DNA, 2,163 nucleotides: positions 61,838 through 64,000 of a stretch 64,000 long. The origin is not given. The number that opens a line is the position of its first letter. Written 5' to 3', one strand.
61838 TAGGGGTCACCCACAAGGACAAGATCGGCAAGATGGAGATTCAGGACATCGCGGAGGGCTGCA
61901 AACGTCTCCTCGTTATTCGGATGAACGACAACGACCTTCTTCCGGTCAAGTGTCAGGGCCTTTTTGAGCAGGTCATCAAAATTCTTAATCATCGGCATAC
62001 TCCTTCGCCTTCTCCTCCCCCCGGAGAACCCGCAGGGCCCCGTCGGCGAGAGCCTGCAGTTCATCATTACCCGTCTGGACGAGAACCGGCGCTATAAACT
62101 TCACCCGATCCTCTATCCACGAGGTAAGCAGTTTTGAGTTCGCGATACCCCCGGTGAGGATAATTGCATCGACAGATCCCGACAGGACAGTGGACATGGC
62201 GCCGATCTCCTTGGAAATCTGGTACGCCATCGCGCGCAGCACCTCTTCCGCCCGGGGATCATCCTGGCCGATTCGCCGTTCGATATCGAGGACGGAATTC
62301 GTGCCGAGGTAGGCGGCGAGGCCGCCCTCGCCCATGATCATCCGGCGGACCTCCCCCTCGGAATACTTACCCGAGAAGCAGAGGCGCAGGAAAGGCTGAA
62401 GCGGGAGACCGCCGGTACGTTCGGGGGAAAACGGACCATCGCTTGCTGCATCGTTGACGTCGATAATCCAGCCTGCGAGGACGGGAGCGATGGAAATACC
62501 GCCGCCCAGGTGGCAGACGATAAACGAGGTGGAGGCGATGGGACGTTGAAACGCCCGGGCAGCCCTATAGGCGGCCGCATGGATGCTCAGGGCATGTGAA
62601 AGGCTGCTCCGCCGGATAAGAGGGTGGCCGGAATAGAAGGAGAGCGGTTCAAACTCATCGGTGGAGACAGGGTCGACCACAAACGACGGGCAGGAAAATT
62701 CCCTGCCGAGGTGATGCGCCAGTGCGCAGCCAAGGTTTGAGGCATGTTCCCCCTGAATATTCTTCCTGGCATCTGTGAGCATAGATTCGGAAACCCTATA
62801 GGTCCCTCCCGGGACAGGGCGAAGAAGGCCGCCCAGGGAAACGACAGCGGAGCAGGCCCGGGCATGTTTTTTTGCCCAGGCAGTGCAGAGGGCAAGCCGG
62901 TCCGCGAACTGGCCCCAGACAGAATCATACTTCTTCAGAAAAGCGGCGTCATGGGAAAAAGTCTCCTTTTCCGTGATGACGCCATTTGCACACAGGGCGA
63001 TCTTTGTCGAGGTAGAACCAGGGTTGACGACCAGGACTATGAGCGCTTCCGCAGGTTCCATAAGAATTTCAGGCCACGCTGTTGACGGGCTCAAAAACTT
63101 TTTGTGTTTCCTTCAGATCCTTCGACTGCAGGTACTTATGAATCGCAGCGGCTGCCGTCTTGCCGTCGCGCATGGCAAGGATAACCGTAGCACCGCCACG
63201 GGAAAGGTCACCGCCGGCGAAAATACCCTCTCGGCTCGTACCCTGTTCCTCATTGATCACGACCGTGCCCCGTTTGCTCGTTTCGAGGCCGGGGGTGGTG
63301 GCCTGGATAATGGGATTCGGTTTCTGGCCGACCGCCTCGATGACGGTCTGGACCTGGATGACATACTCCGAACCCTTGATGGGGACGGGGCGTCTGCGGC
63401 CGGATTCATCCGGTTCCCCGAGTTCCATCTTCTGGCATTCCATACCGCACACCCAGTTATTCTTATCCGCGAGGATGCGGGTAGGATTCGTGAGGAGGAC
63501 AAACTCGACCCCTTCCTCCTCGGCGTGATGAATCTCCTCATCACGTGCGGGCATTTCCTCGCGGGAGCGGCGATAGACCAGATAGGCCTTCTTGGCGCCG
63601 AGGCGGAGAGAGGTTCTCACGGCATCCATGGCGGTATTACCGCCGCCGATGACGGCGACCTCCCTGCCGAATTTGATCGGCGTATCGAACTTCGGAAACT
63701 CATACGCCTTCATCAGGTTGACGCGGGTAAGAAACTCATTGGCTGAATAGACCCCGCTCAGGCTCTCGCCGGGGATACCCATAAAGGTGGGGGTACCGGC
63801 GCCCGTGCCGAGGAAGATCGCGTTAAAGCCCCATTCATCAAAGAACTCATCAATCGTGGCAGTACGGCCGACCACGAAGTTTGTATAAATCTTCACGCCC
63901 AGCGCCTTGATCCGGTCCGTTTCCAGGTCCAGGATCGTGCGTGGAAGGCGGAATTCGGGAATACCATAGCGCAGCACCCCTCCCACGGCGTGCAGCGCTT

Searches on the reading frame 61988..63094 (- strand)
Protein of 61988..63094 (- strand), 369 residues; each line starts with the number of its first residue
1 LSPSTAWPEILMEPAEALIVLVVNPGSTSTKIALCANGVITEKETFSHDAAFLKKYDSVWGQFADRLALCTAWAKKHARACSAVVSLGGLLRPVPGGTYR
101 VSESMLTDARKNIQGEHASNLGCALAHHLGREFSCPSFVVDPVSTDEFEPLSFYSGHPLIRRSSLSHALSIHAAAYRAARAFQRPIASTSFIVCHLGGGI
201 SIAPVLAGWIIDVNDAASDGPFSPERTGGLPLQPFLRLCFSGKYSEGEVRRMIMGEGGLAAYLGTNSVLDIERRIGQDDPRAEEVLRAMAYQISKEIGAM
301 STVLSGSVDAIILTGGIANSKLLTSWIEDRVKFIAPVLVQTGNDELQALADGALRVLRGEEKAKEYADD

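Call 56: search_protein_families(library=pfam, proteins=[window:61988-63094:-], max_evalue=0.0001)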
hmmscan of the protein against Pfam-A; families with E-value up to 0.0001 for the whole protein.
window:61988-63094:- (369 aa): 1 family
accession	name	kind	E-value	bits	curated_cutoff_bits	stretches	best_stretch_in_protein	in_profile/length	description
PF00871.23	Acetate_kinase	-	1.8e-13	50.3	22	1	159-320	171-336/392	Acetokinase family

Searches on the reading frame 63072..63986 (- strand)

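Call 75: search_protein_families(library=pfam, proteins=[window:63072-63986:-], max_evalue=0.01)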
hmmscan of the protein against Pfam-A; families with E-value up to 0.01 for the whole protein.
window:63072-63986:- (305 aa): 3 families
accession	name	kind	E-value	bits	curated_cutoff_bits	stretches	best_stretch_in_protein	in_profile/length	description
PF07992.20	Pyr_redox_2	-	1.1e-24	87.8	26.1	1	53-275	99-291/291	Pyridine nucleotide-disulphide oxidoreductase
PF00070.33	Pyr_redox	-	8.4e-06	26.7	22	1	110-177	2-72/82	Pyridine nucleotide-disulphide oxidoreductase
PF13738.12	Pyr_redox_3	-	0.00026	20.8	30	1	105-144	162-200/305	Pyridine nucleotide-disulphide oxidoreductase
